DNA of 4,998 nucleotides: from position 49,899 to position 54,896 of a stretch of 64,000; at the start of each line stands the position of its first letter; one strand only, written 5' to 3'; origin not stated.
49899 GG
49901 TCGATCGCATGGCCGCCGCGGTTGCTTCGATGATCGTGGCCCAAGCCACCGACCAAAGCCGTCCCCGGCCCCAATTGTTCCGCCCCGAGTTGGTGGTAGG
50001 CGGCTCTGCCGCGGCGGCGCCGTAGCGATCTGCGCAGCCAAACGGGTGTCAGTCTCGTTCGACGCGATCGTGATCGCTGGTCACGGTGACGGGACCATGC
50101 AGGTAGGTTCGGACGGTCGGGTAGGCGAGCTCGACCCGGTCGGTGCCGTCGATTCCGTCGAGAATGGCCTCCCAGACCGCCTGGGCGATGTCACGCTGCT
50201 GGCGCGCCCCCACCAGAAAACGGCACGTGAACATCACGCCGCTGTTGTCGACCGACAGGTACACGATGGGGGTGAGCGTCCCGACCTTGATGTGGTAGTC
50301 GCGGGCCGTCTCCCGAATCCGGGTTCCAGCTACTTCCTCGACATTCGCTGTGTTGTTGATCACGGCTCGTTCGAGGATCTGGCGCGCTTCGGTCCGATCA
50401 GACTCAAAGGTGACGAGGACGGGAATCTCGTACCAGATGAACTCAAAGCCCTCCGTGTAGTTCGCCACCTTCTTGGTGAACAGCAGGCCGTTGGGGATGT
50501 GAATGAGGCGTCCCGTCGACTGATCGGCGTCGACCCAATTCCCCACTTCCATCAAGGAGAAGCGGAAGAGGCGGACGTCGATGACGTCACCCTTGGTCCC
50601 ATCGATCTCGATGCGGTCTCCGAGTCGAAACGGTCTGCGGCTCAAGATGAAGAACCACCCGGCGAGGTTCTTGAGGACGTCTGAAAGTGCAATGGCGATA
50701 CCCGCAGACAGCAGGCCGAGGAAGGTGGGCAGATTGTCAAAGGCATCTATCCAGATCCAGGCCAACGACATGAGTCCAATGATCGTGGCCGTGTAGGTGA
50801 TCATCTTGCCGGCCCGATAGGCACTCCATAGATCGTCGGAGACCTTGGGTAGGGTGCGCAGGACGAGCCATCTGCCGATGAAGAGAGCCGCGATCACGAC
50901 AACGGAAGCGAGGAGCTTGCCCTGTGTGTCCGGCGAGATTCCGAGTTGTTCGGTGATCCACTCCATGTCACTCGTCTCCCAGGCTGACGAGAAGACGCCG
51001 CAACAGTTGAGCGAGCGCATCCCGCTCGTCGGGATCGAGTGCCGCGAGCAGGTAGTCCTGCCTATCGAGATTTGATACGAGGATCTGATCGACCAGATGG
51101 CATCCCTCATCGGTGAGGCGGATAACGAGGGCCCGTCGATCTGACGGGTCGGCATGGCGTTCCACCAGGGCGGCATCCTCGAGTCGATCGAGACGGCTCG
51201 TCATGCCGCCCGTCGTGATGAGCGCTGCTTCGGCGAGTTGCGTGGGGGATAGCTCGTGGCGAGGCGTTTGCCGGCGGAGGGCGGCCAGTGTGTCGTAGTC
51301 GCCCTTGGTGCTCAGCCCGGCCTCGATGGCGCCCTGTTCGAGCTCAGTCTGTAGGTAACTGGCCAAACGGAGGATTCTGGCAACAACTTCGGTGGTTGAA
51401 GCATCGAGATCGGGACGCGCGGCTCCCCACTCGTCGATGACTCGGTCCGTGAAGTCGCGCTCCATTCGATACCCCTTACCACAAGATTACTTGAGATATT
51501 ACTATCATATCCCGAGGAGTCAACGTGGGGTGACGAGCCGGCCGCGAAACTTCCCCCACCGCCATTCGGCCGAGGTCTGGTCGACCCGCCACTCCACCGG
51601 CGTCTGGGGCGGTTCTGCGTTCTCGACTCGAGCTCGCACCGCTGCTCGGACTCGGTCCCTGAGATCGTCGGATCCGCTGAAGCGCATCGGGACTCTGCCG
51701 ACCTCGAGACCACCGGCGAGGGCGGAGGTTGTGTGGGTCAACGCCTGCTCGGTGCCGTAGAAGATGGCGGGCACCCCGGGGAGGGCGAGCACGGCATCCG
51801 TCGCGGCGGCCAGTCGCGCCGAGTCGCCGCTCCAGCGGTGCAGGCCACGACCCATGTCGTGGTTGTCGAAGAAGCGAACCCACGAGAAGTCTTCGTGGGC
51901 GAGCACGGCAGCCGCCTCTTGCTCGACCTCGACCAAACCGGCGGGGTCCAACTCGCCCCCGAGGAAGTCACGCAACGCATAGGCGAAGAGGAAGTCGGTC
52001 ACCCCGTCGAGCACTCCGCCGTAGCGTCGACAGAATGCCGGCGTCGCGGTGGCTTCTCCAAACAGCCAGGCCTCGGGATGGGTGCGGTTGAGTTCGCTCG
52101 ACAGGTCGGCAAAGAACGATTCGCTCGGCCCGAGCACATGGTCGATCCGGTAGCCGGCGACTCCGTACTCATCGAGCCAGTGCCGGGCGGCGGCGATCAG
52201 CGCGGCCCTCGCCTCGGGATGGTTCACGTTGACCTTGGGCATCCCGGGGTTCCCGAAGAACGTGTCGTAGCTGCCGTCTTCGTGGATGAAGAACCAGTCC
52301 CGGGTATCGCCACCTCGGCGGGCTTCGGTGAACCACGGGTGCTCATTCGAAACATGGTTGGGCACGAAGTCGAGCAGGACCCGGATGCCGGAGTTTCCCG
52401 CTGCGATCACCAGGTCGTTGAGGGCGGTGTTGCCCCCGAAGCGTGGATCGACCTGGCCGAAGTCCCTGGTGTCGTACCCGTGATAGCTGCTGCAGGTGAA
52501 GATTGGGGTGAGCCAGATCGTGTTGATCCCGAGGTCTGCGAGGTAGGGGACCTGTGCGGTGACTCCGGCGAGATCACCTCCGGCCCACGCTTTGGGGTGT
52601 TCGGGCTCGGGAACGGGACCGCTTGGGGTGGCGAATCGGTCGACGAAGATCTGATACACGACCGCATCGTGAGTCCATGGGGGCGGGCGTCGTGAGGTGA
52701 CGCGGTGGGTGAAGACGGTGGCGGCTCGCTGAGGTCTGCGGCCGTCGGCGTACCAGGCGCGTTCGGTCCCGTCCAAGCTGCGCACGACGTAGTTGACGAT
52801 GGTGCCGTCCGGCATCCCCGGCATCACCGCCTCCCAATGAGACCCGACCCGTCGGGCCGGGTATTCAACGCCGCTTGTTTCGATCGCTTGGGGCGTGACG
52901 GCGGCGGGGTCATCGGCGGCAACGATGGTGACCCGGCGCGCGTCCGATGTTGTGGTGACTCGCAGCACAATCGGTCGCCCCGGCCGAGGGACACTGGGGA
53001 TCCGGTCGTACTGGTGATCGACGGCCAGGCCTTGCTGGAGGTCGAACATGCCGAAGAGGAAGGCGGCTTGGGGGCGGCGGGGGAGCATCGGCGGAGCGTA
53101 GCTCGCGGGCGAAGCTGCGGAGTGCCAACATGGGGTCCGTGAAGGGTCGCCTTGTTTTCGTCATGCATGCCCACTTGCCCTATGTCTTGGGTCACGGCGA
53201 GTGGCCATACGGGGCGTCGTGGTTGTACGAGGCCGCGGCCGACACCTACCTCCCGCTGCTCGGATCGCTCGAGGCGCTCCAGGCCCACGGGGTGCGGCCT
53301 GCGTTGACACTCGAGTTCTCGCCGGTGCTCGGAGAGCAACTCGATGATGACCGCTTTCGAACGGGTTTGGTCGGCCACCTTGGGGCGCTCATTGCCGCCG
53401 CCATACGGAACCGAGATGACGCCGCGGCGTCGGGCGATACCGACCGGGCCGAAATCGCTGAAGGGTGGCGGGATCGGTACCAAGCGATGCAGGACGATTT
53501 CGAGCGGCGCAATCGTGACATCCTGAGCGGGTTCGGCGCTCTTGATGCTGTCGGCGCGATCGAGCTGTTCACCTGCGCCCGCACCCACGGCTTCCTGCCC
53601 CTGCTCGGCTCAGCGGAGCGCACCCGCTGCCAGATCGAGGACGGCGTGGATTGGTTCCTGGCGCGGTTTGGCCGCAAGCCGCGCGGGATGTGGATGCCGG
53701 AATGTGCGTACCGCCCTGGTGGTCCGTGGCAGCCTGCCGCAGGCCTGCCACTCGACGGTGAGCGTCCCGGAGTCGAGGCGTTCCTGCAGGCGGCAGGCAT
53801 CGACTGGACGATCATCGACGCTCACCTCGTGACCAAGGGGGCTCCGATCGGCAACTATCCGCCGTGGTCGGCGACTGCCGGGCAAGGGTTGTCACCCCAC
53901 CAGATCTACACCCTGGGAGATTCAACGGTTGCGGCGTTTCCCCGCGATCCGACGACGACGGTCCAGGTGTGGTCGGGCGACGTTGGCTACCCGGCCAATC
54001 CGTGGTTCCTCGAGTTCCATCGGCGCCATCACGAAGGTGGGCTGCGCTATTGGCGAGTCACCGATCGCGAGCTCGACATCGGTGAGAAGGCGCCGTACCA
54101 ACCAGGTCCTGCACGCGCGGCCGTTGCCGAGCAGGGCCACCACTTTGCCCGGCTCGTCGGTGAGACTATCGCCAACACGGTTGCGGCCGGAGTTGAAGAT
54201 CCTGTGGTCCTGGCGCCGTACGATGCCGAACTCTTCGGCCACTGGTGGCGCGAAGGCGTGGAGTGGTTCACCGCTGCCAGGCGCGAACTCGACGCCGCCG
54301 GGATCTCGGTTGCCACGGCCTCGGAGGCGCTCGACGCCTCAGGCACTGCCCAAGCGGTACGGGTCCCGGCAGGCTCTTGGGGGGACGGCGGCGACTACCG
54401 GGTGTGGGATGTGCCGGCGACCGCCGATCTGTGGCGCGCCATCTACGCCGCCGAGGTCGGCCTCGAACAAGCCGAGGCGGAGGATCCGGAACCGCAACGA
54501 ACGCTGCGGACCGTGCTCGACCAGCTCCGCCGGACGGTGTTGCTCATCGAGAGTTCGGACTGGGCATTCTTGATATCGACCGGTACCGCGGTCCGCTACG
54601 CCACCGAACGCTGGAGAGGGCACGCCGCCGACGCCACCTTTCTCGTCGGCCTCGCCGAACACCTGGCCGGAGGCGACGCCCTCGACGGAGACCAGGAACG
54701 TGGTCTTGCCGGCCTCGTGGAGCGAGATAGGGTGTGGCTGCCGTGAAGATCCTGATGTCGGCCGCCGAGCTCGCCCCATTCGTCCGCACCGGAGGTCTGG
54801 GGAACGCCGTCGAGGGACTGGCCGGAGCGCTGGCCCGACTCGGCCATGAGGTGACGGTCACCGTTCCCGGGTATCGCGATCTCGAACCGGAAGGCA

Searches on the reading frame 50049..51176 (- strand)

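Call 82: search_protein_families(library=pfam, proteins=[window:50049-51176:-], max_evalue=0.00001)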
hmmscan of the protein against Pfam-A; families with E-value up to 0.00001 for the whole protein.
window:50049-51176:- (375 aa): 1 family
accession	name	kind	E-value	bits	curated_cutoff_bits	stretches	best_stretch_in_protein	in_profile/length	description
PF00924.24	MS_channel_2nd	-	9.9e-15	54.8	20.2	1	166-241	1-67/68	Mechanosensitive ion channel, beta-domain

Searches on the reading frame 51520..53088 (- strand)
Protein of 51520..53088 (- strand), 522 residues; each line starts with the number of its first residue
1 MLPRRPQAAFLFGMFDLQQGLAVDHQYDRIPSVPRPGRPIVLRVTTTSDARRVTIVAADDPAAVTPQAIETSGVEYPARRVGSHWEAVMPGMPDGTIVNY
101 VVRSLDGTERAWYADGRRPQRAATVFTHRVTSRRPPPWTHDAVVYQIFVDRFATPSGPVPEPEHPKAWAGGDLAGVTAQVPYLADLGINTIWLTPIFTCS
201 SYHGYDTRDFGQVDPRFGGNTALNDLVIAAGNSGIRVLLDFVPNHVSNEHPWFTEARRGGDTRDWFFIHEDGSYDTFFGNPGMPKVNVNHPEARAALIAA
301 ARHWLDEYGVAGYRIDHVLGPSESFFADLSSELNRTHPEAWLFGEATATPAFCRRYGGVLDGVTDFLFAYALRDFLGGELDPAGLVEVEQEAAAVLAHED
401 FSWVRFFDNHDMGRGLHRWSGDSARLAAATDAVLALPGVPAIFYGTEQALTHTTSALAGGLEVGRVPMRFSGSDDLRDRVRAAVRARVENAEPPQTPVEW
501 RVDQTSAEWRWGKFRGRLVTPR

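Call 82: search_protein_families(library=pfam, proteins=[window:51520-53088:-], max_evalue=0.00001)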
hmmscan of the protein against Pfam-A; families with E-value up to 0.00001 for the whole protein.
window:51520-53088:- (522 aa): 1 family
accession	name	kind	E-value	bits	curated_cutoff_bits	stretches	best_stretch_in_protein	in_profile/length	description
PF00128.31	Alpha-amylase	-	1.1e-50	173.6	22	1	146-504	1-394/446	Alpha amylase, catalytic domain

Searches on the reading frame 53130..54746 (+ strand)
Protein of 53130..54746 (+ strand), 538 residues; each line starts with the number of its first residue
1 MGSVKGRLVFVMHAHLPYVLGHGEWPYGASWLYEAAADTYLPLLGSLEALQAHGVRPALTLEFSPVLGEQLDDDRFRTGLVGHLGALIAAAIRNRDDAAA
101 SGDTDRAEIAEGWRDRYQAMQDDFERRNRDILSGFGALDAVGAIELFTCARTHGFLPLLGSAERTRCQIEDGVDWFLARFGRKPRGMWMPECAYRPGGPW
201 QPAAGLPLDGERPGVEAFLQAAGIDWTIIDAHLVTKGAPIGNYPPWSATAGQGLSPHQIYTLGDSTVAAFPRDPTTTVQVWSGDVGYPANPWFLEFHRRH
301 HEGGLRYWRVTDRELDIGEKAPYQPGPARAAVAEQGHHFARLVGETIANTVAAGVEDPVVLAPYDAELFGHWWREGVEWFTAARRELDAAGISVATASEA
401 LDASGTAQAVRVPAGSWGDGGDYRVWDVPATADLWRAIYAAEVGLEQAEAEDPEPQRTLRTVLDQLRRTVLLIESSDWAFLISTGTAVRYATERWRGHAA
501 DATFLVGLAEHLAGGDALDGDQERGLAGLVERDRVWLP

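Call 82: search_protein_families(library=pfam, proteins=[window:53130-54746:+], max_evalue=0.00001)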
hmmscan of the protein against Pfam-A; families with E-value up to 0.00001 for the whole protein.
window:53130-54746:+ (538 aa): 2 families
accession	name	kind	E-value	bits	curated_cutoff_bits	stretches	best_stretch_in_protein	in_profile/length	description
PF03065.20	Glyco_hydro_57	-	2.1e-28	99.9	21.2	1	9-406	1-284/291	Glycosyl hydrolase family 57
PF09210.16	BE_C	-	3.1e-13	50.4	25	1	446-505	10-69/101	1,4-alpha-glucan branching enzyme, C-terminal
